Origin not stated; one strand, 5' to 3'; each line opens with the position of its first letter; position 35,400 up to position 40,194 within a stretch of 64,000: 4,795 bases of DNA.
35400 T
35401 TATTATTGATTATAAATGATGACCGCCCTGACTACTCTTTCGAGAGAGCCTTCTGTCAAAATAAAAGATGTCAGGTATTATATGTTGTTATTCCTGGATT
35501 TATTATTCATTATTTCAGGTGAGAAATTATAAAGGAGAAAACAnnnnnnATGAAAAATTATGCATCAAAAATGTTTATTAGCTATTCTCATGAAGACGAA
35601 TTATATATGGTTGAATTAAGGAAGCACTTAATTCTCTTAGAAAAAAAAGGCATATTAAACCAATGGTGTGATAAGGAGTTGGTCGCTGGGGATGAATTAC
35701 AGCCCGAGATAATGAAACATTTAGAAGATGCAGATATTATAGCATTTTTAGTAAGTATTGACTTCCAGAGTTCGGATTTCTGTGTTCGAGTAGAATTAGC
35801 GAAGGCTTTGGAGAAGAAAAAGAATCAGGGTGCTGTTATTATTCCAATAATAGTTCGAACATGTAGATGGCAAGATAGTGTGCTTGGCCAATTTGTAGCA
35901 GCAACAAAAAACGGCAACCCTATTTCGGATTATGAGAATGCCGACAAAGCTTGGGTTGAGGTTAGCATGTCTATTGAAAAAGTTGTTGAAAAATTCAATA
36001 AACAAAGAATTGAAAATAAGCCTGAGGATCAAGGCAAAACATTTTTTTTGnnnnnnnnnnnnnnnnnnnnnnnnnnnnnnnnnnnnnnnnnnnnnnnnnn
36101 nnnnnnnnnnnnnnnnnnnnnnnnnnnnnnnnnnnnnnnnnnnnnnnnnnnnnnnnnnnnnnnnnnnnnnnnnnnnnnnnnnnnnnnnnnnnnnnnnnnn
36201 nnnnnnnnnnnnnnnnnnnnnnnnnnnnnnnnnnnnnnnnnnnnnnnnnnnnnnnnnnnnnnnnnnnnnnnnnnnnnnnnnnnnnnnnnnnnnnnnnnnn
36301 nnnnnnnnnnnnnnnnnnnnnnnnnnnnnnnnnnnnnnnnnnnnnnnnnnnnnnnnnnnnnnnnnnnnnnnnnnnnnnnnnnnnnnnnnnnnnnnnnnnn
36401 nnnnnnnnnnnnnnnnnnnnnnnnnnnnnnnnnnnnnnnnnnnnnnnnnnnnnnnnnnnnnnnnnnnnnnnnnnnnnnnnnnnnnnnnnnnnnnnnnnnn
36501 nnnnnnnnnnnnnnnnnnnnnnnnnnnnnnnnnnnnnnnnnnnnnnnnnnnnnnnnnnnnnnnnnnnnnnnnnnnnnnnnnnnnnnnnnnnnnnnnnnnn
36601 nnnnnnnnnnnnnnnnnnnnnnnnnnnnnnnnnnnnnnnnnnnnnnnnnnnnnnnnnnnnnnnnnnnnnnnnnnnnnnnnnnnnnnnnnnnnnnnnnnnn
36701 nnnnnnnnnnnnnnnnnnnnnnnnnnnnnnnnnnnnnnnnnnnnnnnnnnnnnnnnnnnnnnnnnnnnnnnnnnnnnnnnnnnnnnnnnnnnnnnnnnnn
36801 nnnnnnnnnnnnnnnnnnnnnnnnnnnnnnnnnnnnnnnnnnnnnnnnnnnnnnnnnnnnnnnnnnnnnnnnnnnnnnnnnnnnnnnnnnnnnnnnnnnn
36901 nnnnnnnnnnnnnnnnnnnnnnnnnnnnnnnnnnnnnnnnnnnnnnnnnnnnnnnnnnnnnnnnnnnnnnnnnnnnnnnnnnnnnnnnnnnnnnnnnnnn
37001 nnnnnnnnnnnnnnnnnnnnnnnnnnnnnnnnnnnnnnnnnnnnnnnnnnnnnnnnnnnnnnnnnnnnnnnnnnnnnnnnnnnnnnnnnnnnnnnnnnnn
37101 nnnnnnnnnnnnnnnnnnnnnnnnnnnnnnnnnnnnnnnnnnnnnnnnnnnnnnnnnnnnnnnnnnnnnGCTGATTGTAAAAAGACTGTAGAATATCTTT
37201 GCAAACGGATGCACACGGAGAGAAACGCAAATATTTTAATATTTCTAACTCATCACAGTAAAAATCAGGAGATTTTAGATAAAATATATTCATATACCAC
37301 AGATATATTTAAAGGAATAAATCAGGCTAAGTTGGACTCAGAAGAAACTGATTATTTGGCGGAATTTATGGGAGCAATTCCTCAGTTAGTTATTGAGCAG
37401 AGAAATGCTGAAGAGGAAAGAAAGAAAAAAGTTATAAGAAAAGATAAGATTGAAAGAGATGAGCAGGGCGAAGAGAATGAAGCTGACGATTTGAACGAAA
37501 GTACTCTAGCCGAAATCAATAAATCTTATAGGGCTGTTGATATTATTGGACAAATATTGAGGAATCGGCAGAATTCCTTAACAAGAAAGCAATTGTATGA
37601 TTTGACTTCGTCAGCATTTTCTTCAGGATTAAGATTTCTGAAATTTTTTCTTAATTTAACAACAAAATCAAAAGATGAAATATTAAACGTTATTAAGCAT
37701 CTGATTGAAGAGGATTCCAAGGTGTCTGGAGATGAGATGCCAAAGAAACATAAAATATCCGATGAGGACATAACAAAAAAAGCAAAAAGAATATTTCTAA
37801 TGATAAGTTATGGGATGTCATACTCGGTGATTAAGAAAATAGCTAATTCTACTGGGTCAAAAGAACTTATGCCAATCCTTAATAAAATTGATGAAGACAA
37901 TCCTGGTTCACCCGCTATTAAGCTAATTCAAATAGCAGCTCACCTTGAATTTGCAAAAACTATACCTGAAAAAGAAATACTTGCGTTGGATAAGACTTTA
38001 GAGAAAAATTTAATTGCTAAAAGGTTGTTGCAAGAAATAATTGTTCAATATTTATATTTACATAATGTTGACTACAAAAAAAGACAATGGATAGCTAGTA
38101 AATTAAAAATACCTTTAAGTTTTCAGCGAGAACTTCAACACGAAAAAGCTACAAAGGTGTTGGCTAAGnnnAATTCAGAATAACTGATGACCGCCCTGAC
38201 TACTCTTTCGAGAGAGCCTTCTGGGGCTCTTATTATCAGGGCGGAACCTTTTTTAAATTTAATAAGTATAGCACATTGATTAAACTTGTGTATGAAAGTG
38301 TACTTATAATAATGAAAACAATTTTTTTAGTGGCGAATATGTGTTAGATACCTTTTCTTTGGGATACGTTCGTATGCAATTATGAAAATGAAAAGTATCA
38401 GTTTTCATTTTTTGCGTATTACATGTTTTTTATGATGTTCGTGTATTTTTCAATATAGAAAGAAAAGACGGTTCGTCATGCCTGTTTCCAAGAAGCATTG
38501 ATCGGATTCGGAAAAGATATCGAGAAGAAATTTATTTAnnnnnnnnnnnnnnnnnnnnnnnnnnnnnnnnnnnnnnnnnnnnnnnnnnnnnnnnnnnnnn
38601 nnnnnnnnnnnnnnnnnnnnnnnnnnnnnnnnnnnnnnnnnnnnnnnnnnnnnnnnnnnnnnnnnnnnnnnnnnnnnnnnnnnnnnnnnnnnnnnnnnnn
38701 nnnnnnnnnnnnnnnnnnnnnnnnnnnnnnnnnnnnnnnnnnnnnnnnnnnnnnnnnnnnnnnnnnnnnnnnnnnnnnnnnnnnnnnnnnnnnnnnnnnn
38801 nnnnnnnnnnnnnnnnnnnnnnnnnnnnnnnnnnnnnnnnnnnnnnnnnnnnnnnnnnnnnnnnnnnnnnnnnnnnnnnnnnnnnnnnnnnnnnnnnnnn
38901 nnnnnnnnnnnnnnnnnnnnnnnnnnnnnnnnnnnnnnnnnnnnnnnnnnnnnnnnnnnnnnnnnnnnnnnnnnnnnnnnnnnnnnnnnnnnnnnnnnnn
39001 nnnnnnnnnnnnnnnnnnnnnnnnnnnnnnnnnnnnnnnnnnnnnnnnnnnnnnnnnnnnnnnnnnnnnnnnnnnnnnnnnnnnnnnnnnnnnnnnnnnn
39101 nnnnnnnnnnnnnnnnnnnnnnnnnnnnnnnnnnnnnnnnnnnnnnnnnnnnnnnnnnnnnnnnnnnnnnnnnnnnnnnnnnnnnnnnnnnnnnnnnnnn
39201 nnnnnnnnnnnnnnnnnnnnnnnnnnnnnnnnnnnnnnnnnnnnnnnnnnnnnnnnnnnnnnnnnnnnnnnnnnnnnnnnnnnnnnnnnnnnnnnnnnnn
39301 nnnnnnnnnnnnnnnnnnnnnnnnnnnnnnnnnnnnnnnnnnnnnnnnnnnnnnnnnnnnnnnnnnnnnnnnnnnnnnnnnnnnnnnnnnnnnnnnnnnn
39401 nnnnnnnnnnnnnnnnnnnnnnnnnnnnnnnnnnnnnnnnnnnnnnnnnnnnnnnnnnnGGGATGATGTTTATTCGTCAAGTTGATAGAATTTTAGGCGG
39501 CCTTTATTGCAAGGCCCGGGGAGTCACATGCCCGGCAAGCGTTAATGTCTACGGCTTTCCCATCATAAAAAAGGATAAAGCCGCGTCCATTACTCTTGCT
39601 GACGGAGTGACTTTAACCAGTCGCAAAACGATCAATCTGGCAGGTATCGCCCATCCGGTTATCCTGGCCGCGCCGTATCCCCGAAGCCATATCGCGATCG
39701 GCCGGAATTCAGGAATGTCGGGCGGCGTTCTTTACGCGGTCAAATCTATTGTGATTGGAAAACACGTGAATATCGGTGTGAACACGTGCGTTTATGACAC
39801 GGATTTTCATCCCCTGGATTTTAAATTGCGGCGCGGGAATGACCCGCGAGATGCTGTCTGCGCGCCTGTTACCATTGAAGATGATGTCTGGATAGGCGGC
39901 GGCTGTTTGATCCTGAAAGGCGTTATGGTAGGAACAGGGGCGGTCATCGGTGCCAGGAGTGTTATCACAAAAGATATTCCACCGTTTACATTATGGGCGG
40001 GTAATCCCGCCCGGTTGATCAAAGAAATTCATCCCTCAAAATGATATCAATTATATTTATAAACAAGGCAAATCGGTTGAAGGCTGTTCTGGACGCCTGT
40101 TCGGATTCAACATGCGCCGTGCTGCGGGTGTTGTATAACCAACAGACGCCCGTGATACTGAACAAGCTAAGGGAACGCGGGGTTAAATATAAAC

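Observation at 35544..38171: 875-aa TIR + P-loop NTPase (STAND-like) protein: candidate single-gene antiphage NAD-depleting or signalling defense system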

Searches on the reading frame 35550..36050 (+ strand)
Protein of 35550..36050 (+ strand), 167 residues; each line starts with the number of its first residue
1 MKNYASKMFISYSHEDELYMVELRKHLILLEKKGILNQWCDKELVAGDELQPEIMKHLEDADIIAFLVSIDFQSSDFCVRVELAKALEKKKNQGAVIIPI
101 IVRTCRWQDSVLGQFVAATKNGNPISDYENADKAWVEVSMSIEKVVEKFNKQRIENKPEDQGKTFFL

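Call 20: search_solved_structures(query=window:35550-36050:+, max_evalue=0.01, show_alignments=3)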
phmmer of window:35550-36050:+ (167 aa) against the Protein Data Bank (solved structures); distinct sequences matched with E-value up to 0.01: 6.
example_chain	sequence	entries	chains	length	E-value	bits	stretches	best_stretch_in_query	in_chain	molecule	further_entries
5ku7_A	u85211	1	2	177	0.00014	25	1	8-103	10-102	TIR-NB-LRR type resistance protein RPV1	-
6o0w_A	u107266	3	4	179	0.0024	21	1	8-103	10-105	TIR-NB-LRR type resistance protein RUN1 | Disease resistance protein RUN1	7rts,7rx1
3jrn_A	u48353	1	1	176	0.0031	20.6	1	32-114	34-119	AT1G72930 protein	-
7s2z_A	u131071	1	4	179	0.0036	20.4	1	8-103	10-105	Disease resistance protein RUN1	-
7jlv_A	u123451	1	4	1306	0.0051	19.9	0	8-102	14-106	Disease resistance protein Roq1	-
7jlu_A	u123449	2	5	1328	0.0053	19.9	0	8-102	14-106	Disease resistance protein Roq1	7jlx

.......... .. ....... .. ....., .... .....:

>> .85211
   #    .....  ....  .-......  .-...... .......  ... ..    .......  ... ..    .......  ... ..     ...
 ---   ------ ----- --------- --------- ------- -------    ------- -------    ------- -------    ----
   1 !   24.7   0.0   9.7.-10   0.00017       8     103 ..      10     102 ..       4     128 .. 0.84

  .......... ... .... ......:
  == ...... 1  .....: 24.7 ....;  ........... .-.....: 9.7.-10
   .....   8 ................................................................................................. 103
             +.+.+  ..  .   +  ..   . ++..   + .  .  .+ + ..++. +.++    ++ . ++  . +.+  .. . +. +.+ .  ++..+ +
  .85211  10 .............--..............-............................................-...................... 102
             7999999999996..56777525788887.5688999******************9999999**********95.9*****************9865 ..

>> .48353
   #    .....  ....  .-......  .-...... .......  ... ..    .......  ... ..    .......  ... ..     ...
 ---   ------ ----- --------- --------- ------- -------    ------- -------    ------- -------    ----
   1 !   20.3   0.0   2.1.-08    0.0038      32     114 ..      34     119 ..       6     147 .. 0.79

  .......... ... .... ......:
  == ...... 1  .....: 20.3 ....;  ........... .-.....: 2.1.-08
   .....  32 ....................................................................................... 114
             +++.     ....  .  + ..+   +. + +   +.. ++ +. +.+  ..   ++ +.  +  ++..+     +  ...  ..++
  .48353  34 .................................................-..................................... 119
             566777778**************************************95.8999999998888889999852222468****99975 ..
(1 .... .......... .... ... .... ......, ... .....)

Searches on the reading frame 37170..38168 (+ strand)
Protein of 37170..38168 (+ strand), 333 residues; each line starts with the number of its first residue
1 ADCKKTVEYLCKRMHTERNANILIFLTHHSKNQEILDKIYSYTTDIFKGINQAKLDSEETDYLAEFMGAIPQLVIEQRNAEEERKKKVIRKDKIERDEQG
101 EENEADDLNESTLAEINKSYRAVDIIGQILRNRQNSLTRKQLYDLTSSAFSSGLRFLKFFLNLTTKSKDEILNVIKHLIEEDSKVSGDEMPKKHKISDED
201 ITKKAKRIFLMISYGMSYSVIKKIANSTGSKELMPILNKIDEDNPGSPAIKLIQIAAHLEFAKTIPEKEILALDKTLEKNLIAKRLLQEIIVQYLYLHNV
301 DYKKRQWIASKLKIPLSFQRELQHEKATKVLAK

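Call 94: predict_structure(alignment_id=A4)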
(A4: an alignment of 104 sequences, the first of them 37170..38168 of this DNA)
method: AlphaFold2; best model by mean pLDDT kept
length: 333 residues; sequences in the alignment: 104
mean_pLDDT: 90.9   pTM: 0.88
mean pLDDT of the five models: 90.9, 89.6, 88.2, 87.9, 87.6
residues with pLDDT >= 90: 259; 70-90: 46; 50-70: 20; < 50: 8
segments of 3 or more residues with pLDDT < 50: 95-99, 102-104
pLDDT, mean of each block of 10 residues (from residue 1): 91 96 95 95 96 97 94 87 78 53 55 94 98 97 98 98 94 93 77 78 94 96 98 98 97 98 97 97 96 95 96 89 85 87
secondary structure, 60 per line:
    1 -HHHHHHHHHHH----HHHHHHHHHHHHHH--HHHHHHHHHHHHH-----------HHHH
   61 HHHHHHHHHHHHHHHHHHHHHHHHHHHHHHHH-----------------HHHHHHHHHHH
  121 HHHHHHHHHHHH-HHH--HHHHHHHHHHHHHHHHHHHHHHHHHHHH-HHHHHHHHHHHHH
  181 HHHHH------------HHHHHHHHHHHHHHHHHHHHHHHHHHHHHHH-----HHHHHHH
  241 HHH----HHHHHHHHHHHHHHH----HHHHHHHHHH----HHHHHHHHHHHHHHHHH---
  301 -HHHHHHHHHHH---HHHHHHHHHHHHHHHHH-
elements in order: H2-12 H17-30 H33-45 H57-92 H110-132 H139-166 H168-185 H198-228 H234-243 H248-262 H267-276 H281-297 H302-312 H316-332

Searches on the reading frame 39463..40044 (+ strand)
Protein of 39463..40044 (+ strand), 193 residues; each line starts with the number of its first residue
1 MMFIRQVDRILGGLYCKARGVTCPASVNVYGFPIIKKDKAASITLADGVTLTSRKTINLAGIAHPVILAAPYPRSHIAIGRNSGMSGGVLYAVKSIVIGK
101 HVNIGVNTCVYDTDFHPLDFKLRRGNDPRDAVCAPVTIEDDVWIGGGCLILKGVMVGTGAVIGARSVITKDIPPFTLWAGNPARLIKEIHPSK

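Call 11: search_protein_families(library=pfam, proteins=[window:39463-40044:+], max_evalue=0.001)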
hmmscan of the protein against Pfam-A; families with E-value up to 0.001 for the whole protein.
window:39463-40044:+ (193 aa): 2 families
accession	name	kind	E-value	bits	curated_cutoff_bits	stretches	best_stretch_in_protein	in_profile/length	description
PF00132.30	Hexapep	-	1.4e-08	34.5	27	1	136-170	2-36/36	Bacterial transferase hexapeptide (six repeats)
PF14602.12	Hexapep_2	-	9.8e-07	28.8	27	1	135-170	1-34/34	Hexapeptide repeat of succinyl-transferase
